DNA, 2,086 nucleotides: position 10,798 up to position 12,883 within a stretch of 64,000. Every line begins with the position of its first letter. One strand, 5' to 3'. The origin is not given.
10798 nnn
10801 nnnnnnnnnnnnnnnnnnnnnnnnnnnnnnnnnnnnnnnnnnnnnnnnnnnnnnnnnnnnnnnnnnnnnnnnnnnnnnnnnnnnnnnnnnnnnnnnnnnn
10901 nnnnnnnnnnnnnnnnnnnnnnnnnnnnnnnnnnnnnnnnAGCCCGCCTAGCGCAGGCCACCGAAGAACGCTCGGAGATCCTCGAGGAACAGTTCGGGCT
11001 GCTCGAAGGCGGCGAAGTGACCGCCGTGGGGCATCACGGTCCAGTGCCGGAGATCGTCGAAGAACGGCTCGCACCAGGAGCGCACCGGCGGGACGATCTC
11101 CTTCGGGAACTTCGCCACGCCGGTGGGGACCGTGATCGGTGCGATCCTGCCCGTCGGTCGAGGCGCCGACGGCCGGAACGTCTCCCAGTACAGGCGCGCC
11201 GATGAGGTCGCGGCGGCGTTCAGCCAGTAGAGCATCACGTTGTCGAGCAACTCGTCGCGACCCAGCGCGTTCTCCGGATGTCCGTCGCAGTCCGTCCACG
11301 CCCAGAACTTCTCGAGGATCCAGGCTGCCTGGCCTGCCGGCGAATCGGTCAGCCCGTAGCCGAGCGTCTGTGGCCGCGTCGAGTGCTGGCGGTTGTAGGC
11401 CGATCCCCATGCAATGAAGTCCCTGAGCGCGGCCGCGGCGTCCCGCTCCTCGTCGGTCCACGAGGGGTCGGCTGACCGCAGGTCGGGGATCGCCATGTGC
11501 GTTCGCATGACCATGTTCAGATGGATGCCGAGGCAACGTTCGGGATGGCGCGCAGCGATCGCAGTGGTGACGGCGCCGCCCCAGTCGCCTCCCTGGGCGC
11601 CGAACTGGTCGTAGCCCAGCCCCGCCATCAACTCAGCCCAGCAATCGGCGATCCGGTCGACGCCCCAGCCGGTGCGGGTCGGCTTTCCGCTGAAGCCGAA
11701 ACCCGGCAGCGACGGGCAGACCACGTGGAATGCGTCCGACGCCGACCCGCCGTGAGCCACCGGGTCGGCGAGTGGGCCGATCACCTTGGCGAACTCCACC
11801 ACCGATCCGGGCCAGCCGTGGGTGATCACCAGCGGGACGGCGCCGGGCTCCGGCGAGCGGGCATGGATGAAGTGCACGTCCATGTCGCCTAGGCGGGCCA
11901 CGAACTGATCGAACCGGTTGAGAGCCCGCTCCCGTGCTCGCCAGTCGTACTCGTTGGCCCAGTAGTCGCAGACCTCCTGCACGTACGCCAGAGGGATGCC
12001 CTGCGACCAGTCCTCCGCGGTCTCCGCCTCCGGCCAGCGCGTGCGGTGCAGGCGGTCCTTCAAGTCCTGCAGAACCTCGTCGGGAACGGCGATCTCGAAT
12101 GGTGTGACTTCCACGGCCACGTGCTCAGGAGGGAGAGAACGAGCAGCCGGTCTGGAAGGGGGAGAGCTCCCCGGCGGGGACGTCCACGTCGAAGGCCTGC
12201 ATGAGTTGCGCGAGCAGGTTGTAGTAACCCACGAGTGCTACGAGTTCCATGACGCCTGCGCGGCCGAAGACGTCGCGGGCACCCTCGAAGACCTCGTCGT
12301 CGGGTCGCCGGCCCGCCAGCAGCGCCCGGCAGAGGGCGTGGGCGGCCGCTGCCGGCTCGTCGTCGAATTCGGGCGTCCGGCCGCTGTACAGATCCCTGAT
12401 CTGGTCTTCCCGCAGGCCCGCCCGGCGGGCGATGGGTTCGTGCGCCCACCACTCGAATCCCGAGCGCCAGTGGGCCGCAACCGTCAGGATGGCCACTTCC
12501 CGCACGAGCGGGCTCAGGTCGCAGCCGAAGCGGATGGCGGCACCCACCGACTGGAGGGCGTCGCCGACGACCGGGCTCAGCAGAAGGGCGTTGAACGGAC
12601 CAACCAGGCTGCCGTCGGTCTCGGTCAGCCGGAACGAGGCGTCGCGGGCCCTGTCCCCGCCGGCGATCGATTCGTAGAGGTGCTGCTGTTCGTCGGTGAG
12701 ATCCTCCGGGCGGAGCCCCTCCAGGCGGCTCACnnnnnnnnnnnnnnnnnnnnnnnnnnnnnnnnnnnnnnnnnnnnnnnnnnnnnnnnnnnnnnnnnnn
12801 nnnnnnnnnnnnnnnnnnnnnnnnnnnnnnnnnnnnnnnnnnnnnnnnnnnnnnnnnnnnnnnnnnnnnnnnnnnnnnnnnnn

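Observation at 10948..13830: AtzD/barbiturase-family ring-opening amidohydrolase translationally coupled to a CMD-family protein and an epoxide hydrolase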

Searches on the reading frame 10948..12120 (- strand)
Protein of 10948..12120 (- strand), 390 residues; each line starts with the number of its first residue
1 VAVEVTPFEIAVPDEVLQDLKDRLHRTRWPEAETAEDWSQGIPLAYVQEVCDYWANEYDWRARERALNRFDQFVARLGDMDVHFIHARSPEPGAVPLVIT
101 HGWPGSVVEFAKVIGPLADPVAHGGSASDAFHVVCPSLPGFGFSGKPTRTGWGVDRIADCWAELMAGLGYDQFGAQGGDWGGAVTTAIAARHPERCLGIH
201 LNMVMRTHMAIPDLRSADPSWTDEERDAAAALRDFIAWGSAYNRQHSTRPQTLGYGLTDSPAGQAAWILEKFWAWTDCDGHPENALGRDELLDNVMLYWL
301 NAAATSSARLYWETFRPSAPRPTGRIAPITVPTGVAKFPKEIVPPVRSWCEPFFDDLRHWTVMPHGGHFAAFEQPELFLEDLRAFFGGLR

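Call 6: search_protein_families(library=pfam, proteins=[window:10948-12120:-])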
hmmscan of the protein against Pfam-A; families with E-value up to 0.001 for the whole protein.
window:10948-12120:- (390 aa): 3 families
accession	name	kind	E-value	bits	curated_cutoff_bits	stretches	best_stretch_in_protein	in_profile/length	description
PF06441.18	EHN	-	7.8e-40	135.9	22.8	1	5-110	1-107/107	Epoxide hydrolase N terminus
PF00561.26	Abhydrolase_1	-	5.9e-21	75.7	25.8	1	96-227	2-129/245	alpha/beta hydrolase fold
PF12697.13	Abhydrolase_6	-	0.00027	22.1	26.3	1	97-379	1-215/217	Alpha/beta hydrolase family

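Call 7: search_protein_families(library=ncbifam, proteins=[window:10948-12120:-])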
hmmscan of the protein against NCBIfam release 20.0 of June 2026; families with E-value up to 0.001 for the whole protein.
window:10948-12120:- (390 aa): 9 families
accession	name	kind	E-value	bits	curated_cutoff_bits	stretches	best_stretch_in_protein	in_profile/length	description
NF002873.0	PRK03204.1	equivalog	6e-11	42.2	466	1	128-202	58-132/286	haloalkane dehalogenase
NF051488.1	bifunc_PcaDC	exception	1.6e-07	30.8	390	1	128-200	36-107/375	bifunctional 3-oxoadipate enol-lactonase/4-carboxymuconolactone decarboxylase PcaDC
NF002043.0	PRK00870.1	subfamily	5.7e-07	29.3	265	1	79-208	33-149/302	haloalkane dehalogenase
NF002938.0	PRK03592.1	equivalog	1.6e-06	27.7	241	1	94-215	30-140/298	haloalkane dehalogenase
NF011457.0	PRK14875.1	equivalog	9.1e-05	21.6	307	1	75-199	115-226/372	acetoin dehydrogenase dihydrolipoyllysine-residue acetyltransferase subunit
TIGR03056.1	bchO_mg_che_rel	equivalog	0.00014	21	172.55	1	88-193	23-117/278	alpha/beta fold hydrolase BchO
TIGR02240.1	PHA_depoly_arom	equivalog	0.00017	21.1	250.6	1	130-203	51-123/276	poly(3-hydroxyalkanoate) depolymerase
TIGR02427.1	protocat_pcaD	equivalog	0.00024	20.6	255.85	0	129-197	38-105/251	3-oxoadipate enol-lactonase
NF045632.1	hydroxlase_HsaD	equivalog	0.00094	18.2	400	0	77-196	19-129/290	4,5:9,10-diseco-3-hydroxy-5,9,17-trioxoandrosta-1(10),2-diene-4-oate hydrolase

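Call 98: search_solved_structures(query=window:10948-12120:-, show_alignments=1, max_evalue=1e-10)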
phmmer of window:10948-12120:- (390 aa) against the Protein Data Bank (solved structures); distinct sequences matched with E-value up to 1e-10: 10.
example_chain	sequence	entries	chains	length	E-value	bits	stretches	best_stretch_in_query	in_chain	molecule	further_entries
5f4z_A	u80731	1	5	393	3.9e-116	391.4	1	6-390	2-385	Epoxide hydrolase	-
4i19_A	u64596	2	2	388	1.2e-107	363.5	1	6-386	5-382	Epoxide hydrolase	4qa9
4qla_A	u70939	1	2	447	3.9e-60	206.9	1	4-387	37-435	Juvenile hormone epoxide hydrolase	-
6ix4_A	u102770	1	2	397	1.1e-56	195.6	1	5-385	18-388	Microsomal epoxide hydrolase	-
8xiz_A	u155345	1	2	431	1.3e-56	195.4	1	5-385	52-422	Microsomal epoxide hyddrolase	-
6ix2_A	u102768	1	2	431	1.5e-56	195.1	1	5-385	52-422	Microsomal epoxide hyddrolase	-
1qo7_A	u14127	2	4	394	7.8e-56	192.8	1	3-386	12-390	EPOXIDE HYDROLASE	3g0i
3g02_A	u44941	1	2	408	2.3e-55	191.2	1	3-386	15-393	Epoxide hydrolase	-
8zp6_A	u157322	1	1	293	1.5e-14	56.7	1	69-197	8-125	AB hydrolase-1 domain-containing protein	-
7ac0_AAA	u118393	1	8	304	6.2e-12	48.1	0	82-189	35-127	Soluble epoxide hydrolase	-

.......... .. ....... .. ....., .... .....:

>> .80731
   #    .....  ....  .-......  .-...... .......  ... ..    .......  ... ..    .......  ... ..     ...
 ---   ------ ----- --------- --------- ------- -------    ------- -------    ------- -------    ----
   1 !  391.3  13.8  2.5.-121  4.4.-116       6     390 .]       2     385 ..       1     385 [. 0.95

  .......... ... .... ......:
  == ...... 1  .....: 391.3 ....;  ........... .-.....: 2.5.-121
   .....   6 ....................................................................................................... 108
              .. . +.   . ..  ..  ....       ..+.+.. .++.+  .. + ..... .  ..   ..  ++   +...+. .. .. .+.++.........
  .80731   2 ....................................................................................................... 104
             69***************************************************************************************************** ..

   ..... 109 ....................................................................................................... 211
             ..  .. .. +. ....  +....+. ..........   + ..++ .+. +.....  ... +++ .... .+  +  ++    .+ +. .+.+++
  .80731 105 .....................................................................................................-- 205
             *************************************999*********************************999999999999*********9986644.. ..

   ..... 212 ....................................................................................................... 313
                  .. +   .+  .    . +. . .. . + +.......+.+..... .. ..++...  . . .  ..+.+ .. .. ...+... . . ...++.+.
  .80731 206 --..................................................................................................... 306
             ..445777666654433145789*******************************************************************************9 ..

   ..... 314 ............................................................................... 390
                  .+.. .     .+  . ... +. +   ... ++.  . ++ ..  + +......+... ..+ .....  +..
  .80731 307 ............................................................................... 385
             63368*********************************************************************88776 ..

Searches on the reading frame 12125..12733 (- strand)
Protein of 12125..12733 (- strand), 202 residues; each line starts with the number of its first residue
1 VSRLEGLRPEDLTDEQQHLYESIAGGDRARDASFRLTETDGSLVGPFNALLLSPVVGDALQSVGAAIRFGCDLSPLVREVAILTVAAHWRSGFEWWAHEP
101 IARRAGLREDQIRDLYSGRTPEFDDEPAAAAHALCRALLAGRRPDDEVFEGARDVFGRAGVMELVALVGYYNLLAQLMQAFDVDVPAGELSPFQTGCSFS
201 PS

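Call 6: search_protein_families(library=pfam, proteins=[window:12125-12733:-])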
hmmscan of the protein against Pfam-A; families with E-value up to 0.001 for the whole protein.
window:12125-12733:- (202 aa): 1 family
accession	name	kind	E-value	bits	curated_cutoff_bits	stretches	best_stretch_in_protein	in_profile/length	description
PF02627.25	CMD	-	3.2e-05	24.3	23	1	56-125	3-72/84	Carboxymuconolactone decarboxylase family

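Call 7: search_protein_families(library=ncbifam, proteins=[window:12125-12733:-])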
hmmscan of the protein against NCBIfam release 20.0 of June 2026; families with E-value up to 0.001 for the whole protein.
window:12125-12733:- (202 aa): 0 families

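Call 16: search_protein_families(library=pfam, proteins=[window:12125-12733:-], max_evalue=1)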
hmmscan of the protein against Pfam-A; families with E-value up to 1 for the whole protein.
window:12125-12733:- (202 aa): 1 family
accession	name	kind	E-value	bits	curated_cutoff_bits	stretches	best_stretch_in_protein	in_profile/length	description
PF02627.25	CMD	-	3.2e-05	24.3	23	1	56-125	3-72/84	Carboxymuconolactone decarboxylase family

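Call 31: search_solved_structures(query=window:12125-12733:-, max_evalue=1, show_alignments=2)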
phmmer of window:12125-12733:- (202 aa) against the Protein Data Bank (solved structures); distinct sequences matched with E-value up to 1: 6.
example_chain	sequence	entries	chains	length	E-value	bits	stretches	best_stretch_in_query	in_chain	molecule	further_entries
2nvk_X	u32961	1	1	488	0.1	15.7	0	51-86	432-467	Thioredoxin Reductase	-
3dh9_A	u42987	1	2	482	0.11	15.6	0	51-86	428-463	Thioredoxin reductase 1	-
3dgh_A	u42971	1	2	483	0.11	15.6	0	51-86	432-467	Thioredoxin reductase 1, mitochondrial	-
9uph_A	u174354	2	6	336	0.49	13.4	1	156-196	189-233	Beta-hydroxyacid dehydrogenase, 3-hydroxyisobutyrate dehydrogenase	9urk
27il_B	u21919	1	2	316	0.75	12.8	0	156-196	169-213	3-hydroxyisobutyrate dehydrogenase-like beta-hydroxyacid dehydrogenase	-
7wnw_B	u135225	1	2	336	0.79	12.8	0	156-196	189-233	3-hydroxyisobutyrate dehydrogenase-like beta-hydroxyacid dehydrogenase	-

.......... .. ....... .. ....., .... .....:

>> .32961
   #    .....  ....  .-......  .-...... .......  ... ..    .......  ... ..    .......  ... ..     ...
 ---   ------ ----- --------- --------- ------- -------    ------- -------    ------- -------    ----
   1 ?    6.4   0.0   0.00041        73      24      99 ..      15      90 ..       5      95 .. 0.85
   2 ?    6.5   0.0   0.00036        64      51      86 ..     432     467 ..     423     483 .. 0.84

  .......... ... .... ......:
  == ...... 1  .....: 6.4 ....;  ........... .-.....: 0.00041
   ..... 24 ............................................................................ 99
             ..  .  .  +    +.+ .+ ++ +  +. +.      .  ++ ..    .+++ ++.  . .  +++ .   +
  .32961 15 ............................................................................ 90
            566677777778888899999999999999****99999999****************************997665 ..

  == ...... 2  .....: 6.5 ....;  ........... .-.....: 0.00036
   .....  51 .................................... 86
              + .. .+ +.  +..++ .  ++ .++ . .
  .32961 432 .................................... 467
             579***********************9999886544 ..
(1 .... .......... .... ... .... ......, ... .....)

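Call 33: find_homologous_proteins(query=window:12125-12733:-)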
Query window:12125-12733:- (202 aa): 157 proteins with E <= 0.001 among 1659 candidates; the best 120 are listed.
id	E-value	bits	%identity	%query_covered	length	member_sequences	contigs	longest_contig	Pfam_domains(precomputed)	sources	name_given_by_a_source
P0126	4.2e-130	450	100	100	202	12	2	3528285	-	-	-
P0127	1.5e-113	396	89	100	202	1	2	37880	PF02627.26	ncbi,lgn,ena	-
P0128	3.5e-112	391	88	100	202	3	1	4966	PF02627.26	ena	-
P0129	5.7e-110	384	87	100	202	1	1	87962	PF02627.26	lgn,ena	-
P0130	3.8e-107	375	87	97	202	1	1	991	PF02627.26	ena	-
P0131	4.2e-100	352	79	99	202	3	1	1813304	PF02627.26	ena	-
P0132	1.6e-96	340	79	99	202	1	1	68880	PF02627.26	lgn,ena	-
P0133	6.4e-96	338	77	97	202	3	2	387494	PF02627.26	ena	-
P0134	1.3e-95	337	80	96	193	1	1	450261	PF02627.26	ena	-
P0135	8.8e-95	334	79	99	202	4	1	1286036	PF02627.26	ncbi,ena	-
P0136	1.8e-93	330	79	96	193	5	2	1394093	PF02627.26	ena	-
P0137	2.0e-93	330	80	98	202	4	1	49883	PF02627.26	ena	-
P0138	2.3e-93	330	79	96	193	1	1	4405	PF02627.26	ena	-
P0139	2.1e-92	326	78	99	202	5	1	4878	PF02627.26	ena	-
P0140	1.2e-91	324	75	99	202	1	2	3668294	PF02627.26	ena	-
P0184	3.4e-61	225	59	91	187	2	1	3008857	PF02627.26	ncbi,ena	-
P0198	5.4e-42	162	52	92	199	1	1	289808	PF02627.26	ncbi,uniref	ncbi:carboxymuconolactone decarboxylase family protein [Lysobacter korlensis]|uniref:Carboxymuconola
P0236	3.8e-35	140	44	95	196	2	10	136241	PF02627.26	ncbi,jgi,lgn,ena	jgi:4-carboxymuconolactone decarboxylase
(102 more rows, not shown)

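Call 34: find_encoding_contigs(protein=P0184, flank=7000, max_places=2)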
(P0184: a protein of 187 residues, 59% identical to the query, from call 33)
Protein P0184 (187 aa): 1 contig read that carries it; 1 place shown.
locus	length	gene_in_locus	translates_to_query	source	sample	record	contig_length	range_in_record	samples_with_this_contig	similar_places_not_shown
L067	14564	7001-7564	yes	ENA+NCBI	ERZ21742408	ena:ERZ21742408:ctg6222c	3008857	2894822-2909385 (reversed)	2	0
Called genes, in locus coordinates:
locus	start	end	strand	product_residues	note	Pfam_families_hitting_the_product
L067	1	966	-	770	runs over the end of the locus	PF01315:Ald_Xan_dh_C, PF02738:MoCoBD_1, PF20256:MoCoBD_2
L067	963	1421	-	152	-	PF00111:Fer2, PF01799:Fer2_2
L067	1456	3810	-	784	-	PF01315:Ald_Xan_dh_C, PF02738:MoCoBD_1, PF20256:MoCoBD_2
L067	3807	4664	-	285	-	PF00941:FAD_binding_5, PF03450:CO_deh_flav_C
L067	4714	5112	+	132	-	PF01042:Ribonuc_L-PSP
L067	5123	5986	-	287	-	PF00795:CN_hydrolase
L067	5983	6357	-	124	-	PF00190:Cupin_1 (weak), PF07883:Cupin_2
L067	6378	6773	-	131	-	-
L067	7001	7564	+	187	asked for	PF02627:CMD (weak)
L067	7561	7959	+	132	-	-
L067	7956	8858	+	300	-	PF00378:ECH_1, PF16113:ECH_2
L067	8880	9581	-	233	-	PF03167:UDG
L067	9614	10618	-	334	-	PF02668:TauD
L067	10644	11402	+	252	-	PF00005:ABC_tran, PF13304:AAA_21 (weak)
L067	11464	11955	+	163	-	-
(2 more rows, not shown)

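Call 35: find_encoding_contigs(protein=P0198, flank=7000, max_places=2)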
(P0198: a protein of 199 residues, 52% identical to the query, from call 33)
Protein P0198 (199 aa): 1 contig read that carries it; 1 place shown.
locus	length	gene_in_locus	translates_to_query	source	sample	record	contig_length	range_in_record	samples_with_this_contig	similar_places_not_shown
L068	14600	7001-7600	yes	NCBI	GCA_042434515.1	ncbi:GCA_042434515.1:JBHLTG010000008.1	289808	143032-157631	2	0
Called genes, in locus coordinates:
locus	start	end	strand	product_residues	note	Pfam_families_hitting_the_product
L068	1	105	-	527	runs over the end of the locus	PF00496:SBP_bac_5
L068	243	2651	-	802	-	PF08531:Bac_rhamnosid_N, PF05592:Bac_rhamnosid, PF17389:Bac_rhamnosid6H, PF17390:Bac_rhamnosid_C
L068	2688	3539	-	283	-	PF01557:FAA_hydrolase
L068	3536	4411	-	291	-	PF01557:FAA_hydrolase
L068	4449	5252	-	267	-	PF00106:adh_short, PF08659:KR, PF13561:adh_short_C2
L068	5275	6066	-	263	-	PF00106:adh_short, PF08659:KR, PF13561:adh_short_C2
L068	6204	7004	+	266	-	PF09339:HTH_IclR, PF01614:IclR_C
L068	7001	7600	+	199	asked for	PF02627:CMD (faint)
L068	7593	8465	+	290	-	PF23023:Anti-Pycsar_Apyc1, PF00753:Lactamase_B, PF12706:Lactamase_B_2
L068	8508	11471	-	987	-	PF02927:CelD_N (weak), PF00759:Glyco_hydro_9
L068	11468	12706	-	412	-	PF00232:Glyco_hydro_1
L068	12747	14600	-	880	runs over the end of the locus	PF25788:Ig_Rha78A_N, PF08531:Bac_rhamnosid_N, PF05592:Bac_rhamnosid, PF17389:Bac_rhamnosid6H, PF17390:Bac_rhamnosid_C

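Call 36: find_encoding_contigs(protein=P0236, flank=7000, max_places=3)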
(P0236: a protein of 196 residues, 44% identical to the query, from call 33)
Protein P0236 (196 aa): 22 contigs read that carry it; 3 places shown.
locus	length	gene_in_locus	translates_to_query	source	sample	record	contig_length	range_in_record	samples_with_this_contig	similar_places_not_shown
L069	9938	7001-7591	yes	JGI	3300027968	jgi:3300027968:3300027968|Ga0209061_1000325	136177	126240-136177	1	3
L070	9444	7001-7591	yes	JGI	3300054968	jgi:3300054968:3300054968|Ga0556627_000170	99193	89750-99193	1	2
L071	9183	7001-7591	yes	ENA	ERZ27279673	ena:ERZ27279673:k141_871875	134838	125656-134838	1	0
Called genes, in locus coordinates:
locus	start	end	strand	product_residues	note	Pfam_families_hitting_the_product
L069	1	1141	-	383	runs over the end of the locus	PF00296:Bac_luciferase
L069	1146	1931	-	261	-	PF00561:Abhydrolase_1, PF20408:Abhydrolase_11 (faint), PF12146:Hydrolase_4, PF12697:Abhydrolase_6, PF03096:Ndr (faint), PF00561:Abhydrolase_1 (weak)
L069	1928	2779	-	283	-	PF00106:adh_short, PF08659:KR, PF13561:adh_short_C2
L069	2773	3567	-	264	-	PF00106:adh_short, PF08659:KR, PF13561:adh_short_C2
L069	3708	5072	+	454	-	PF00083:Sugar_tr, PF07690:MFS_1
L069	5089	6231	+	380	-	PF00296:Bac_luciferase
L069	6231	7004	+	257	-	PF00561:Abhydrolase_1, PF12697:Abhydrolase_6, PF12146:Hydrolase_4 (weak)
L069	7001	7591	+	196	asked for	PF02627:CMD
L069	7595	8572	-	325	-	-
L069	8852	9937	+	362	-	?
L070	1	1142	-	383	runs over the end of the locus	PF00296:Bac_luciferase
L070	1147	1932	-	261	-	PF00561:Abhydrolase_1, PF20408:Abhydrolase_11 (faint), PF12146:Hydrolase_4, PF12697:Abhydrolase_6, PF03096:Ndr (faint), PF00561:Abhydrolase_1 (weak)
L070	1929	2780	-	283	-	PF00106:adh_short, PF08659:KR, PF13561:adh_short_C2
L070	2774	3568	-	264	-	PF00106:adh_short, PF08659:KR, PF13561:adh_short_C2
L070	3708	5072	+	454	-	PF00083:Sugar_tr, PF07690:MFS_1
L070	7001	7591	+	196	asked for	PF02627:CMD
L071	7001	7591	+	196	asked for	PF02627:CMD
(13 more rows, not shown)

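Call 43: search_solved_structures(query=A1, max_evalue=1, show_alignments=2)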
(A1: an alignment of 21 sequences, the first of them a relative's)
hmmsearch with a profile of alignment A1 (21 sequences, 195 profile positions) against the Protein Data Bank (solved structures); distinct sequences matched with E-value up to 1: 8.
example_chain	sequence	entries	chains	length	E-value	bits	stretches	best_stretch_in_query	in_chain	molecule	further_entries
6e8l_A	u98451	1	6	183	0.00099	21.9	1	53-155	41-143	Alkyl hydroperoxide reductase AhpD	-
2ijc_A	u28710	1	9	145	0.011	18.5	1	71-169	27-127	Hypothetical protein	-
2o4d_A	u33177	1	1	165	0.015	18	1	71-168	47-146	Hypothetical protein PA0269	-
7xw1_A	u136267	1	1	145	0.022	17.5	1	71-168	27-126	Carboxymuconolactone decarboxylase family protein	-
3lvy_A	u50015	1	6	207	0.032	17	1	63-155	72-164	Carboxymuconolactone decarboxylase family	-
2gmy_A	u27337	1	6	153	0.12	15.1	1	74-179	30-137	Hypothetical protein Atu0492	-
2ouw_A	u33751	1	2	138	0.15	14.8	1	72-115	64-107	Alkylhydroperoxidase AhpD core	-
2pfx_A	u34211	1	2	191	0.63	12.8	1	71-175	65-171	Uncharacterized peroxidase-related protein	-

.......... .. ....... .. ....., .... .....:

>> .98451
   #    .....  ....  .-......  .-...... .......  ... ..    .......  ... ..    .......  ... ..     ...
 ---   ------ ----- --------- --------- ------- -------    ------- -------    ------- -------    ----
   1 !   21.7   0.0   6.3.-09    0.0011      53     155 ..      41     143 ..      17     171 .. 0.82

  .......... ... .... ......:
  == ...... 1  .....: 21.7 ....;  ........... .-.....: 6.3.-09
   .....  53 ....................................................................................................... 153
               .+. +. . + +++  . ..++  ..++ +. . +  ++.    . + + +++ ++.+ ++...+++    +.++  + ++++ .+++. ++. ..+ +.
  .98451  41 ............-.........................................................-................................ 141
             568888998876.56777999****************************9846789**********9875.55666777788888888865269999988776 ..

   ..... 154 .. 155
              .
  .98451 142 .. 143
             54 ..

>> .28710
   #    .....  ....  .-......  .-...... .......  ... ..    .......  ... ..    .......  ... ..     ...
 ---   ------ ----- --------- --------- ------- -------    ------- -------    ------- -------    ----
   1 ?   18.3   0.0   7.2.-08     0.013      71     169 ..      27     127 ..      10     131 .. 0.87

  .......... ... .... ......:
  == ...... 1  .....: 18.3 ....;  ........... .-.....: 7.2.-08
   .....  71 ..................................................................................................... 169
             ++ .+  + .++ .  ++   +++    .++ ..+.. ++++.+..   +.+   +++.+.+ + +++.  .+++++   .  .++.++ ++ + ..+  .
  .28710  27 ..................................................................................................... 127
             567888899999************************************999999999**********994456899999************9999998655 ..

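Call 83: predict_structure(alignment_id=A1)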
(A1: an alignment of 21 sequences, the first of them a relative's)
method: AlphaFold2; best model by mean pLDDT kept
length: 202 residues; sequences in the alignment: 21
mean_pLDDT: 91.8   pTM: 0.88
mean pLDDT of the five models: 91.8, 91.3, 91.2, 90.7, 89.1
residues with pLDDT >= 90: 165; 70-90: 27; 50-70: 4; < 50: 6
segments of 3 or more residues with pLDDT < 50: 196-201
pLDDT, mean of each block of 10 residues (from residue 1): 86 96 83 84 92 95 92 97 98 96 97 97 98 97 93 98 98 95 92 62 49
secondary structure, 60 per line:
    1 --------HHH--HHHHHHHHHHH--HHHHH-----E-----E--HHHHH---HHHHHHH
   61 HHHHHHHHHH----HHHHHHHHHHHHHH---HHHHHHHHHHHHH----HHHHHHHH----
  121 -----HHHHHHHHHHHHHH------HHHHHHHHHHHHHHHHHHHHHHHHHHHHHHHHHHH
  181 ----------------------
elements in order: H14-24 H27-31 H46-50 H54-70 H75-88 H92-104 H109-116 H126-139 H146-180

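Call 86: fold_search(model_id=the predicted structure, library=pdb)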
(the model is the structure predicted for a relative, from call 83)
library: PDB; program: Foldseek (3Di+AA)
matches with E <= 10: 232; with E <= 0.001: 22
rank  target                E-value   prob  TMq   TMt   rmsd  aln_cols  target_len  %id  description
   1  6ohj_A                2.0e-05  1.00  0.68  0.73   3.4       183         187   14  Crystal Structure of the Debrominase Bmp8 C82A in Complex with 2,3,4-tribromopyrrole (released 2019-05-29)
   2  6ohi_B                4.7e-05  1.00  0.68  0.73   3.3       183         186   14  Crystal Structure of the Debrominase Bmp8 (Apo) (released 2019-05-29)
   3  3lvy_A                4.9e-05  1.00  0.73  0.79   2.9       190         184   17  Crystal Structure of Carboxymuconolactone Decarboxylase Family Protein SMU.961 from Streptococcus mutans (released 2010-03-09)
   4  6e8l_E                9.3e-05  1.00  0.72  0.80   2.7       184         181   17  Crystal Structure of Alkyl hydroperoxidase D (AhpD) from Streptococcus pneumoniae (Strain D39/ NCTC 7466) (released 2019-08-28)
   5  6ohi_A                9.8e-05  1.00  0.68  0.73   3.4       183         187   14  Crystal Structure of the Debrominase Bmp8 (Apo) (released 2019-05-29)
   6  3lvy_E                1.4e-04  1.00  0.72  0.82   2.9       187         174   16  Crystal Structure of Carboxymuconolactone Decarboxylase Family Protein SMU.961 from Streptococcus mutans (released 2010-03-09)
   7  6e8l_A                1.5e-04  1.00  0.72  0.80   2.7       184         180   18  Crystal Structure of Alkyl hydroperoxidase D (AhpD) from Streptococcus pneumoniae (Strain D39/ NCTC 7466) (released 2019-08-28)
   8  2ijc_I                1.5e-04  1.00  0.61  0.83   2.3       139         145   17  Structure of a Conserved Protein of Unknown Function PA0269 from Pseudomonas aeruginosa (released 2006-12-26)
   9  3lvy_B                1.6e-04  1.00  0.73  0.80   3.0       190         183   17  Crystal Structure of Carboxymuconolactone Decarboxylase Family Protein SMU.961 from Streptococcus mutans (released 2010-03-09)
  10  2gmy_D                1.6e-04  1.00  0.61  0.82   2.3       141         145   18  Crystal Structure of a Protein of Unknown Function ATU0492 from Agrobacterium tumefaciens, Putative Antioxidant Defenc (released 2006-05-09)
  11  2gmy_A                1.9e-04  1.00  0.61  0.82   2.5       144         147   18  Crystal Structure of a Protein of Unknown Function ATU0492 from Agrobacterium tumefaciens, Putative Antioxidant Defenc (released 2006-05-09)
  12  2prr_A                1.9e-04  1.00  0.71  0.75   3.1       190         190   15  Crystal structure of alkylhydroperoxidase AhpD core: uncharacterized peroxidase-related protein (YP_296737.1) from Ral (released 2007-05-29)
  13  6e8l_B                2.2e-04  1.00  0.73  0.80   2.6       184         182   17  Crystal Structure of Alkyl hydroperoxidase D (AhpD) from Streptococcus pneumoniae (Strain D39/ NCTC 7466) (released 2019-08-28)
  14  2o4d                  2.2e-04  1.00  0.59  0.81   2.3       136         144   18  Crystal Structure of a hypothetical protein from Pseudomonas aeruginosa (released 2007-01-30)
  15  2gmy_C                2.2e-04  1.00  0.61  0.81   2.4       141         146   18  Crystal Structure of a Protein of Unknown Function ATU0492 from Agrobacterium tumefaciens, Putative Antioxidant Defenc (released 2006-05-09)
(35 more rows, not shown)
